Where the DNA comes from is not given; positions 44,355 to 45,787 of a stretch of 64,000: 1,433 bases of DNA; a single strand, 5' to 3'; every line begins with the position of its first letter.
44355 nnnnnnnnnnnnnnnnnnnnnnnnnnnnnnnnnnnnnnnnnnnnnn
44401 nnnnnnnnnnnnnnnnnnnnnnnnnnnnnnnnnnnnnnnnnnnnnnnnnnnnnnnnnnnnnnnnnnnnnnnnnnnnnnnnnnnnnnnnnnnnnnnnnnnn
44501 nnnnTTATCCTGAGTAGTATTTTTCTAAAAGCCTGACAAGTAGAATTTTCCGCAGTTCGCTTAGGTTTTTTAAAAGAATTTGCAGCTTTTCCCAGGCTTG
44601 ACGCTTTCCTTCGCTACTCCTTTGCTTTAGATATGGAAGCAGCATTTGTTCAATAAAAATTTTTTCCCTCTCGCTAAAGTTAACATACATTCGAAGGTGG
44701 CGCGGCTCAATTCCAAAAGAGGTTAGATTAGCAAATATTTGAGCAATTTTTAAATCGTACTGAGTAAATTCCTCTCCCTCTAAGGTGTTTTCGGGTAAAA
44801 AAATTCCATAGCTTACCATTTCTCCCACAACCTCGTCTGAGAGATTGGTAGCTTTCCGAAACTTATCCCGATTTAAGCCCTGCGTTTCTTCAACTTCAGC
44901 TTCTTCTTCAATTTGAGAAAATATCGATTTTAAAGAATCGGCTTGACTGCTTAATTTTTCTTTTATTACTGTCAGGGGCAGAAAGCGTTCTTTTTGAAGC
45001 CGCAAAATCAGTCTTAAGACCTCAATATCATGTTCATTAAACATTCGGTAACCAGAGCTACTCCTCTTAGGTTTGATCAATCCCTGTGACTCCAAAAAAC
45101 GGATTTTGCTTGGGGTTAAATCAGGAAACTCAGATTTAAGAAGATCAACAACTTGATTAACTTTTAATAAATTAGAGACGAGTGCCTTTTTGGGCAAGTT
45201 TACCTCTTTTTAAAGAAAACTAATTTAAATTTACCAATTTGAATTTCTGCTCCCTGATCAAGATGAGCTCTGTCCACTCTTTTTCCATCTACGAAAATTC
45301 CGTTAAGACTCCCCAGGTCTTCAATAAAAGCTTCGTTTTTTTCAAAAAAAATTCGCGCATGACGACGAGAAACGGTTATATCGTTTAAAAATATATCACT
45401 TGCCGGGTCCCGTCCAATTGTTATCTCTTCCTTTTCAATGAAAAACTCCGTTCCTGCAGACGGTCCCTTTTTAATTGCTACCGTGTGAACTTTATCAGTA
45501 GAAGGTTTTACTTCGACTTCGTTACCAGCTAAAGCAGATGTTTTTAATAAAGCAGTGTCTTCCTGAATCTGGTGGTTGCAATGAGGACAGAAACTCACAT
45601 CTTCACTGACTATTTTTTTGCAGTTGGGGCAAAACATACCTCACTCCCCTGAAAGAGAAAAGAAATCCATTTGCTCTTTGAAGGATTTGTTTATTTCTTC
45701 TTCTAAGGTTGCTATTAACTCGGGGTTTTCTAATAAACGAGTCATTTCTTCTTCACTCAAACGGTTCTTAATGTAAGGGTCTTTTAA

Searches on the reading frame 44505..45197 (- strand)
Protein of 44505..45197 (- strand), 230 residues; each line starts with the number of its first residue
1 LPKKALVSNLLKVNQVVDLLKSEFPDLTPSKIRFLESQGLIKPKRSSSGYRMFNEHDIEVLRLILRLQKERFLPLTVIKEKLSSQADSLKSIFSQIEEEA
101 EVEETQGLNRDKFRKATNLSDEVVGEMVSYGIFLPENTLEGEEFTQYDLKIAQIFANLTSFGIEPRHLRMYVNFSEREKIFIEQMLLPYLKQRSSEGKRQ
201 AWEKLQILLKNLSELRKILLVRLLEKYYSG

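Call 60: search_protein_families(library=ncbifam, proteins=[window:44505-45197:-], max_evalue=0.00001)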
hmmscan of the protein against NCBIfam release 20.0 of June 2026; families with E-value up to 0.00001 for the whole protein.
window:44505-45197:- (230 aa): 7 families
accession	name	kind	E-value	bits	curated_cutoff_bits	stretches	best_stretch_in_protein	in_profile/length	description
NF050798.1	TF_FtsR_Actino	equivalog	3.1e-54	184.4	150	1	12-222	2-220/223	transcriptional regulator FtsR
NF047377.1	heat_HspR_dupli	exception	6e-11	42.2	300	1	22-105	12-94/214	heat shock protein transcriptional repressor HspR, fused homodimer type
TIGR02043.1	ZntR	equivalog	4.4e-09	36.6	167.95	1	24-88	10-74/131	Zn(2+)-responsive transcriptional regulator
NF047375.1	HeatShock_HspR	equivalog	1.1e-08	34.9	105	1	23-99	11-89/92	heat shock protein transcriptional repressor HspR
NF007069.0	PRK09514.1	equivalog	2.4e-08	34.1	143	1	25-89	11-75/141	Zn(2+)-responsive transcriptional regulator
TIGR02044.1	CueR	equivalog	2.8e-08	33.9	147.4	1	26-72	11-58/127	Cu(I)-responsive transcriptional regulator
NF052513.1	TransRegCarH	equivalog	9e-06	25.2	400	0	38-115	30-109/274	HTH-type transcriptional repressor CarH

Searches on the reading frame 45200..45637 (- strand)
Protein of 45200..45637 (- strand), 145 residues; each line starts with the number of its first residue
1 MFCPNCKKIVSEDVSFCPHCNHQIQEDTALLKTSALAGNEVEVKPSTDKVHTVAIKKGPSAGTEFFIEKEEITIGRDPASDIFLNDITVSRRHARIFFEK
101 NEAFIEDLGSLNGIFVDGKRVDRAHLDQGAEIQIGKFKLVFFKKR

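Call 60: search_protein_families(library=ncbifam, proteins=[window:45200-45637:-], max_evalue=0.00001)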
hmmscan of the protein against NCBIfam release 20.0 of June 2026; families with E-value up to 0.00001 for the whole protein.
window:45200-45637:- (145 aa): 6 families
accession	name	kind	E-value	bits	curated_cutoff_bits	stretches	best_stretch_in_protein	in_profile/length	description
NF041660.2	oxygluDhInhib_OdhI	equivalog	5.6e-31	107.1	200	1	49-142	35-128/130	oxoglutarate dehydrogenase inhibitor Odhl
NF049868.1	FhaB_Rv0019c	equivalog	6.8e-24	84.7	125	1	35-136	51-153/158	FHA domain-containing protein FhaB/FipA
NF052573.1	HisKinEspAMyxo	equivalog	2.2e-12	45.9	1400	1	60-145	36-122/755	serine histidine kinase EspA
NF033760.1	gliding_GltG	equivalog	6e-11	41.6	650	1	68-139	22-94/650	adventurous gliding motility protein GltG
TIGR03354.1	VI_FHA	hypoth_equivalog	8.9e-11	42.2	120.25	1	59-139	13-99/420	type VI secretion system-associated FHA domain protein TagH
NF052403.1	ESX1TransRegEspM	equivalog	1.2e-06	27.7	550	1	48-136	8-94/367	ESX-1 type VII secretion system transcriptional regulator EspM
